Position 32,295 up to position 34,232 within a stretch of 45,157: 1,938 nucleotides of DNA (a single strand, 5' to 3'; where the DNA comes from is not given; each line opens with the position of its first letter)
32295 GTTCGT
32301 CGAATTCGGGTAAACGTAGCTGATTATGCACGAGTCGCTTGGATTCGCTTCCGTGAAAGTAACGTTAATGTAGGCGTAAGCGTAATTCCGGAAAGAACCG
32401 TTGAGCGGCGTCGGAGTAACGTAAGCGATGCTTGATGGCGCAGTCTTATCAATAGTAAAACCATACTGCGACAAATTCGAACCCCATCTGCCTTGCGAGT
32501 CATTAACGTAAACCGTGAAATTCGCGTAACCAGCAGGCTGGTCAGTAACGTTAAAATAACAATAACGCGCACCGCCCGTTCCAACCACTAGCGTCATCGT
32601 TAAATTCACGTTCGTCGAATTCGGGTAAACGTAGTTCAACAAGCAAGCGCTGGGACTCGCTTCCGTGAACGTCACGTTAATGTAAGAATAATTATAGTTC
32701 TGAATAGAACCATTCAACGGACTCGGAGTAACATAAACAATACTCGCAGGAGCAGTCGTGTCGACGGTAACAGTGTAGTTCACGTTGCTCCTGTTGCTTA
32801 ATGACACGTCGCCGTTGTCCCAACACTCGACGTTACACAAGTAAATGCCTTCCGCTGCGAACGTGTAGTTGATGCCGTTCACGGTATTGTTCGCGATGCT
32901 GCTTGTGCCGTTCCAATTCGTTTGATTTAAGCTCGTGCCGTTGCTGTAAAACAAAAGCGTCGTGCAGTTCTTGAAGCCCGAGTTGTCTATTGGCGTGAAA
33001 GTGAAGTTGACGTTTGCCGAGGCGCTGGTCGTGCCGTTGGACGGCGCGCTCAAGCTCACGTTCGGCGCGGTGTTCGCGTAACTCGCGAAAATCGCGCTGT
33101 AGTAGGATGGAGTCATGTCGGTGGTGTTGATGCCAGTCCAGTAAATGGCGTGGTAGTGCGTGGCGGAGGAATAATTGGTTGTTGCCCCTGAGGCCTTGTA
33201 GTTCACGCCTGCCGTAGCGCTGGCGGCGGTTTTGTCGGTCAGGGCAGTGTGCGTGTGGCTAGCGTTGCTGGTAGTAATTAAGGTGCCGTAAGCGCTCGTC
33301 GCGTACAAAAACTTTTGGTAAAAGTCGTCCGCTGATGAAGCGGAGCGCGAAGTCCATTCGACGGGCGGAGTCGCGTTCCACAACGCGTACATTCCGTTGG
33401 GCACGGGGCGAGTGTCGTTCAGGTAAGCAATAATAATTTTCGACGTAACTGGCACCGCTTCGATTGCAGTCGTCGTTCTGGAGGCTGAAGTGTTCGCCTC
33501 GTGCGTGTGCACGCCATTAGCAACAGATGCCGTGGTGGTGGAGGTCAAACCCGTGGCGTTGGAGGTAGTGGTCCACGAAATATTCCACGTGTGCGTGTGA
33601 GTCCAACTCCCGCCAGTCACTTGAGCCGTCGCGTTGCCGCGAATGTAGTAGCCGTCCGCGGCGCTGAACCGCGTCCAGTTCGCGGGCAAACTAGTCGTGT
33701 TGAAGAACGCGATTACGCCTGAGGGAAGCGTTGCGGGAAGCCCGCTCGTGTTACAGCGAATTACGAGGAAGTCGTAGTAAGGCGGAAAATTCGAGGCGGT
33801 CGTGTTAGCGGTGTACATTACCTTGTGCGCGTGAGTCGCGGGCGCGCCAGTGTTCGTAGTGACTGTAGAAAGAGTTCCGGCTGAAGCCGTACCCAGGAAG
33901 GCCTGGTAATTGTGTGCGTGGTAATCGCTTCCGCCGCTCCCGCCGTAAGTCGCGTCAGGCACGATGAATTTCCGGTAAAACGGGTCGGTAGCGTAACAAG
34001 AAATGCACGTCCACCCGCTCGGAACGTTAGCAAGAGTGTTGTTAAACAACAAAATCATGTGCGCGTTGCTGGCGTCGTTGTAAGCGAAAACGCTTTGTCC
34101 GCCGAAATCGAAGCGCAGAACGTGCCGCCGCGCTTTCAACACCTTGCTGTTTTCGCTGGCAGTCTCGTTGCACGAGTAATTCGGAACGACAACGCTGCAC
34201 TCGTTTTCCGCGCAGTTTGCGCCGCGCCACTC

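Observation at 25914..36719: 3601-aa mosaic surface protein combining phage-fibre-like, lectin-like and Ig-like modules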

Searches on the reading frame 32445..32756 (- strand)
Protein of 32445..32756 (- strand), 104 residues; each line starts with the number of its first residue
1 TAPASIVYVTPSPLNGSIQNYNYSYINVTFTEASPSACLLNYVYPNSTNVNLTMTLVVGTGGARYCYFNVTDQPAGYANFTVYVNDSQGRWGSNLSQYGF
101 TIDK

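Call 78: search_solved_structures(query=A6, max_evalue=10, show_alignments=2)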
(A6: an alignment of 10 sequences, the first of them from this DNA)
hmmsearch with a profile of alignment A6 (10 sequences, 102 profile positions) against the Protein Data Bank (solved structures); distinct sequences matched with E-value up to 10: 6.
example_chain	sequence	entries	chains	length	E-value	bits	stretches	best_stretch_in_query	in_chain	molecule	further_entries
4pgz_C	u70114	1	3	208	0.32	14.2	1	20-84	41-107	Mast/stem cell growth factor receptor Kit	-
4c1q_A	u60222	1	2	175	0.43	13.8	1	58-96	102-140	HISTONE-LYSINE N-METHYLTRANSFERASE PRDM9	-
2hjj_A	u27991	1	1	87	0.56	13.4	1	57-89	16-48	Hypothetical protein ykfF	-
8sj4_D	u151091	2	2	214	0.91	12.7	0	37-80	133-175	8F3 light chain kappa | 8F3 light chain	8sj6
4k94_C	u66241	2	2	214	0.91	12.7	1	20-84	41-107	Mast/stem cell growth factor receptor Kit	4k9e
2ec8_A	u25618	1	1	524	4.3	10.6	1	20-84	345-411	Mast/stem cell growth factor receptor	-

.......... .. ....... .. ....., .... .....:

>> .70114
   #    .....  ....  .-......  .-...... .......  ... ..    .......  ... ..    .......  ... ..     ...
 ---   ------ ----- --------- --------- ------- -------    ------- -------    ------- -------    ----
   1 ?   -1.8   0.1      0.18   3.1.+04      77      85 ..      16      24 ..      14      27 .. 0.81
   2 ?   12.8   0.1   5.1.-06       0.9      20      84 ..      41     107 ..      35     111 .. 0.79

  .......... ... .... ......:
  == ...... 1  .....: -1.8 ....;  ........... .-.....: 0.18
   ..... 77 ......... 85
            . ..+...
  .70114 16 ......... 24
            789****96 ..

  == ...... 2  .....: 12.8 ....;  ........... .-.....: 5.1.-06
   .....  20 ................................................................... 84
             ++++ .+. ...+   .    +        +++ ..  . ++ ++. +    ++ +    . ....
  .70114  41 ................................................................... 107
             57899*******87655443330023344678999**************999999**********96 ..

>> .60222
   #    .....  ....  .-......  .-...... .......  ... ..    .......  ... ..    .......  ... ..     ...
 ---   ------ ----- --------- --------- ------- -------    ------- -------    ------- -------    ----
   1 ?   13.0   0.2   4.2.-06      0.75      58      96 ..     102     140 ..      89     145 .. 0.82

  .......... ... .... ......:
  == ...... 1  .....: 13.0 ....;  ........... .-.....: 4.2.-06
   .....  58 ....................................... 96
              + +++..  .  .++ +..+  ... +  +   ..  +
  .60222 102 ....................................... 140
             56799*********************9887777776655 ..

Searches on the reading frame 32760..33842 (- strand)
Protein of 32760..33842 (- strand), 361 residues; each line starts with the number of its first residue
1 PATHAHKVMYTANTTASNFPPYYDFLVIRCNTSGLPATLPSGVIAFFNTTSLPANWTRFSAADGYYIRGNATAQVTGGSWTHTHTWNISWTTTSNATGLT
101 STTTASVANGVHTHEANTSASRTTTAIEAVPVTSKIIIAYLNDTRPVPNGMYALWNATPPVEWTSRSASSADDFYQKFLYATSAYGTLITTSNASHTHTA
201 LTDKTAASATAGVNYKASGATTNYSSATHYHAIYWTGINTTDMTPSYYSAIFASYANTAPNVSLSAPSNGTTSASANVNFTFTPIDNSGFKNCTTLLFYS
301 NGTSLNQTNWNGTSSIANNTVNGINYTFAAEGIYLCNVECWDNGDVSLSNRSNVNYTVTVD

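Call 23: search_protein_families(library=pfam, proteins=[window:32760-33782:-], max_evalue=10)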
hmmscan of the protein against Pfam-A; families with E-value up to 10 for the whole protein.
window:32760-33782:- (341 aa): 0 families

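Call 25: search_solved_structures(query=window:32760-33842:-, max_evalue=10, show_alignments=3)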
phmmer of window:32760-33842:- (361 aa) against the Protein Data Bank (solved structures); distinct sequences matched with E-value up to 10: 3.
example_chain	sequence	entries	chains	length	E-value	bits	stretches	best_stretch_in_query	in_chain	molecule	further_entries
30yx_Y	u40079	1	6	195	0.42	13.1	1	266-307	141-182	Major tail protein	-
1r77_A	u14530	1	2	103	0.54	12.8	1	173-242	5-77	Cell Wall Targeting Domain of Glycylglycine Endopeptidase ALE-1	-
2hoq_A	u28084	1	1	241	1.1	11.8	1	15-50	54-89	Putative HAD-hydrolase PH1655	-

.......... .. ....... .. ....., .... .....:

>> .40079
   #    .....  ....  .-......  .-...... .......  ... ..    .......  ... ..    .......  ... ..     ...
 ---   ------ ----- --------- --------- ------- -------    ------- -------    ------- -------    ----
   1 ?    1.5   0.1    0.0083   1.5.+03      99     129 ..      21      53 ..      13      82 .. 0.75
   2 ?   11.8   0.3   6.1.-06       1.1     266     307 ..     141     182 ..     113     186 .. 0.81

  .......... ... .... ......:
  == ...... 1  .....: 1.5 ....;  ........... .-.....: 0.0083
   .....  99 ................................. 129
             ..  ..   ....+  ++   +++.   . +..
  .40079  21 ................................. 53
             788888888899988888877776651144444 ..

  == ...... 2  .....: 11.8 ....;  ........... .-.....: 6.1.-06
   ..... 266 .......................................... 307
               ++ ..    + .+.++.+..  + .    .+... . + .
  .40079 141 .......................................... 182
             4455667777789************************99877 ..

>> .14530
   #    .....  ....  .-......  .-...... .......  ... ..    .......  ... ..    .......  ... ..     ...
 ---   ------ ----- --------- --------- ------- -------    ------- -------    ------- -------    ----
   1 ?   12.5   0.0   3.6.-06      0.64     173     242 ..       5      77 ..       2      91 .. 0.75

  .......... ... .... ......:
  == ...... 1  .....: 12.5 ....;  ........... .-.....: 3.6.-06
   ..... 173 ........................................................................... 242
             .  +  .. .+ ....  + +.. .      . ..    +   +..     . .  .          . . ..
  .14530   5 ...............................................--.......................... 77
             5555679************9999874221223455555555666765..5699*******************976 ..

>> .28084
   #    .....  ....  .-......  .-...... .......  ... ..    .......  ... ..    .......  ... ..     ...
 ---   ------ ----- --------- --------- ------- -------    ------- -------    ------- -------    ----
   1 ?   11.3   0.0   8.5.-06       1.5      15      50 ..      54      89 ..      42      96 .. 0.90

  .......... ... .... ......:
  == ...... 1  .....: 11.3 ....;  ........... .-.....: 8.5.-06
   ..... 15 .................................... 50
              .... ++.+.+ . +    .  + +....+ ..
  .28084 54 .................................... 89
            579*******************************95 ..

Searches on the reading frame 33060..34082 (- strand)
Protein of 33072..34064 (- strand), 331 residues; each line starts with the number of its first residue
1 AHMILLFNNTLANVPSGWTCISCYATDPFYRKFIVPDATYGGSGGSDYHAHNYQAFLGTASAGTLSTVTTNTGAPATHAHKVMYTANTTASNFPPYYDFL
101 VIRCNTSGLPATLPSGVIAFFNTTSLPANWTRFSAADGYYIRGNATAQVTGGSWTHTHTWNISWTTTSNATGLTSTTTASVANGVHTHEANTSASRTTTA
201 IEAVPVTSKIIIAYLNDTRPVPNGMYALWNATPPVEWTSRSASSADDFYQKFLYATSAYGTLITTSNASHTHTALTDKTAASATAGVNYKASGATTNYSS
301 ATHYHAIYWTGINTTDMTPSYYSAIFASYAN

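Call 48: find_homologous_proteins(query=window:33075-33902:-, max_evalue=0.001)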
Query window:33075-33902:- (276 aa): 8 proteins with E <= 0.001 among 4285 candidates.
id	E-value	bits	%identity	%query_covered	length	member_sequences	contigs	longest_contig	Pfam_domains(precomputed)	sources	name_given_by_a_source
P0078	1.2e-19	89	43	26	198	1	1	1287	-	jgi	-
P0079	1.3e-15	76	27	60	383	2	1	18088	PF10102.15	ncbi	-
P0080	5.4e-9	54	31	71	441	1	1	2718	-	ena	-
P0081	4.6e-7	48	29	63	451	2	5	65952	-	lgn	-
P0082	2.2e-6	46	41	33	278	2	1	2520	-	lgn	-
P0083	6.9e-6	44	29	69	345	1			-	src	-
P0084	1.3e-4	40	29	78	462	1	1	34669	-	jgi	jgi:hypothetical protein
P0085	2.0e-4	39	47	21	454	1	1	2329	-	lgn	-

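Call 54: search_dna_similar(query=window:33072-34064:-, collection=phages, mode=protein, max_evalue=0.01, max_rows=20)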
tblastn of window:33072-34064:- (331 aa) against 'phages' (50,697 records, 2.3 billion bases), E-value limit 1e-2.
Records with a match: 2; places in all: 2; records where one place covers at least 80% of the query: 0.
Best place of each record, by identity: <60% 2.
By first word of the organism name: Actinoplanes 2.
By host as written in the record: - 1; Actinoplanes sp. SN223/29 1.
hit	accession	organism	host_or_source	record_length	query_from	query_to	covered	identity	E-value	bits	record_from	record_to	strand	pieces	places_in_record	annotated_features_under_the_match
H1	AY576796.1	Actinoplanes phage phiAsp2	-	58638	109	159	15%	47.4%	7e-3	44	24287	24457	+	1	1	pas29: Pas29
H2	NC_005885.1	Actinoplanes phage phiAsp2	Actinoplanes sp. SN223/29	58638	109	159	15%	47.4%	7e-3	44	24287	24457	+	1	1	Pas29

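Call 55: search_dna_similar(query=P0081, collection=phages, mode=protein, max_evalue=0.01, max_rows=20)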
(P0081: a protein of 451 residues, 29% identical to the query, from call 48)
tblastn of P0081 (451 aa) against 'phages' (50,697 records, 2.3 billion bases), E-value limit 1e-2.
Records with a match: 2; places in all: 4; records where one place covers at least 80% of the query: 2.
Best place of each record, by identity: <60% 2.
By first word of the organism name: Actinoplanes 2.
By host as written in the record: - 1; Actinoplanes sp. SN223/29 1.
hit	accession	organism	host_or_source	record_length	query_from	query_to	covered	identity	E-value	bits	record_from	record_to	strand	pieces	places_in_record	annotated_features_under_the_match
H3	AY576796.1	Actinoplanes phage phiAsp2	-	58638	3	427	94%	33.1%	7e-14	142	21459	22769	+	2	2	pas28: Pas28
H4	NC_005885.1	Actinoplanes phage phiAsp2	Actinoplanes sp. SN223/29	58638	3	427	94%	33.1%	7e-14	142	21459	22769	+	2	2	Pas28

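Call 56: get_annotated_region(hit=H4, flank=9000)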
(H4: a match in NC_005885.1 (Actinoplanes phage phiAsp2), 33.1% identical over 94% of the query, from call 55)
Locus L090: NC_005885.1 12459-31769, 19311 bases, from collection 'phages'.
description: Actinoplanes phage phiAsp2, complete genome.
organism: Actinoplanes phage phiAsp2 (NCBI taxid 279303)
taxonomy: Viruses; Duplodnaviria; Heunggongvirae; Uroviricota; Caudoviricetes
host: Actinoplanes sp. SN223/29; source: -; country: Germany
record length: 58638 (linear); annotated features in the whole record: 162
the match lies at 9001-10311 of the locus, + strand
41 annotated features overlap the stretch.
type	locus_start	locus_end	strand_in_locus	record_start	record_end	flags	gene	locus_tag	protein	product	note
CDS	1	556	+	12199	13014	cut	-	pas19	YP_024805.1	head-tail adaptor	-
regulatory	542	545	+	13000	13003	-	-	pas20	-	ribosome_binding_site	-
misc_feature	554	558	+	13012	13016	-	-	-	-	-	putative translational coupling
CDS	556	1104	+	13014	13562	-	-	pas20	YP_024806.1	Pas20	-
regulatory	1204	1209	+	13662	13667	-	-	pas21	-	ribosome_binding_site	-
CDS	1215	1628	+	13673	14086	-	-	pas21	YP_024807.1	Pas21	-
regulatory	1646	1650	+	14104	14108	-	-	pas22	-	ribosome_binding_site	-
CDS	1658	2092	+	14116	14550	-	-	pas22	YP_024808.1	Pas22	-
regulatory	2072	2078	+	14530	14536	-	-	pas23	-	ribosome_binding_site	-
misc_feature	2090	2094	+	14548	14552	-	-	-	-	-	putative translational coupling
CDS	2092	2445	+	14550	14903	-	-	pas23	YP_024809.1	Pas23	-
regulatory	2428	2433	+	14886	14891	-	-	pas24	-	ribosome_binding_site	-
CDS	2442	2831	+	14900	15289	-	-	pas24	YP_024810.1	Pas24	-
misc_feature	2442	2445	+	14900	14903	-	-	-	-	-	putative translational coupling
regulatory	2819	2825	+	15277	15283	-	-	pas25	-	ribosome_binding_site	-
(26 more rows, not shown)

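Call 70: predict_structure(alignment_id=A4)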
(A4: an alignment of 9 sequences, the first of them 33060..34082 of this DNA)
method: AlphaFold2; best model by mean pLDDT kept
length: 341 residues; sequences in the alignment: 9
mean_pLDDT: 41.7   pTM: 0.37
mean pLDDT of the five models: 41.7, 37.0, 36.9, 35.2, 30.7
residues with pLDDT >= 90: 0; 70-90: 23; 50-70: 77; < 50: 241
segments of 3 or more residues with pLDDT < 50: 1-6, 29-104, 144-214, 247-329, 338-341
pLDDT, mean of each block of 10 residues (from residue 1): 44 59 53 44 32 28 33 34 30 30 50 61 68 73 42 30 37 40 37 32 27 53 73 62 52 36 30 28 31 30 28 25 34 53 35
secondary structure, 60 per line:
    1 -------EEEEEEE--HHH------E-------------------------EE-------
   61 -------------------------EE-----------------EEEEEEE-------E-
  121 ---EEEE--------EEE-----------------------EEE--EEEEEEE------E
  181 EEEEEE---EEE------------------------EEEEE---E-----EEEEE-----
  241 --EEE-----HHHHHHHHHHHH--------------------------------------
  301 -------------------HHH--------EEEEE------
elements in order: E8-14 E105-111 E124-127 E136-138 E162-164 E167-173 E180-186 E190-192 E217-221 E231-235 E243-245 H251-262 E331-335

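Call 103: find_encoding_contigs(protein=P0081, flank=8000, max_places=2)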
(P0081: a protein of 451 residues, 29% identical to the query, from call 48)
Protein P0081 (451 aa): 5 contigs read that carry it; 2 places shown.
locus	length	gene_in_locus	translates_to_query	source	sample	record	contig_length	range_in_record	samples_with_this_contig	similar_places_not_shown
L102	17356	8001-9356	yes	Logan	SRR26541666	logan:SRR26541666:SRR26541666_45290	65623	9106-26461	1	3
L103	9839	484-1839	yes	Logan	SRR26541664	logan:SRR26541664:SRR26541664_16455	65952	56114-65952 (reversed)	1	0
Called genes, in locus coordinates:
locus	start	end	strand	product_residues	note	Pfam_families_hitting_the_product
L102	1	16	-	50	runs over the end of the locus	-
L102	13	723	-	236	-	PF17338:GP88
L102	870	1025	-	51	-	-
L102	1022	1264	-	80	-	-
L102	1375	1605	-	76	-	-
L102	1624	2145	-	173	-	-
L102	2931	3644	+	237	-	-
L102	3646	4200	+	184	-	PF01145:Band_7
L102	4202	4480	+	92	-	-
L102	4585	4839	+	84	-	-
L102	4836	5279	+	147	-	-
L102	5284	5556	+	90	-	-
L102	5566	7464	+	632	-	-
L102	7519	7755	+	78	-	-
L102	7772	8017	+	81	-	-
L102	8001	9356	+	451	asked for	-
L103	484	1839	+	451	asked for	-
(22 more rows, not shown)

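Call 104: find_encoding_contigs(protein=P0079, flank=8000, max_places=2)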
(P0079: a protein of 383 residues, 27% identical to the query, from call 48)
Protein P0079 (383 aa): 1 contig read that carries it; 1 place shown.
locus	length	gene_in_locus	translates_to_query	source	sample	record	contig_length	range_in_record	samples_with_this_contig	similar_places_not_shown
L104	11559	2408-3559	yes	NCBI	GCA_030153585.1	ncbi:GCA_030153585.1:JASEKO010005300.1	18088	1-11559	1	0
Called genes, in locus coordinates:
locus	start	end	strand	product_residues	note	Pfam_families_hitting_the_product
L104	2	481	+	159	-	?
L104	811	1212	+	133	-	PF00176:SNF2-rel_dom (weak)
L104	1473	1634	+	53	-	PF19833:RecG_dom3_C (weak)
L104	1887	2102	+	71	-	PF00588:SpoU_methylase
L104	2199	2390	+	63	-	-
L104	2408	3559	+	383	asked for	PF10102:DUF2341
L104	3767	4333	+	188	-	PF25788:Ig_Rha78A_N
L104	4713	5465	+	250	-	PF03602:Cons_hypoth95, PF05175:MTS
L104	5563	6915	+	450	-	PF07973:tRNA_SAD, PF00587:tRNA-synt_2b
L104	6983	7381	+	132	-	PF03129:HGTP_anticodon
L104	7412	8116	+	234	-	PF05198:IF3_N, PF00707:IF3_C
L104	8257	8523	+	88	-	PF00453:Ribosomal_L20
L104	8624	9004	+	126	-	PF02912:Phe_tRNA-synt_N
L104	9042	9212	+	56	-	PF01409:tRNA-synt_2d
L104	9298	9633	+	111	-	PF01409:tRNA-synt_2d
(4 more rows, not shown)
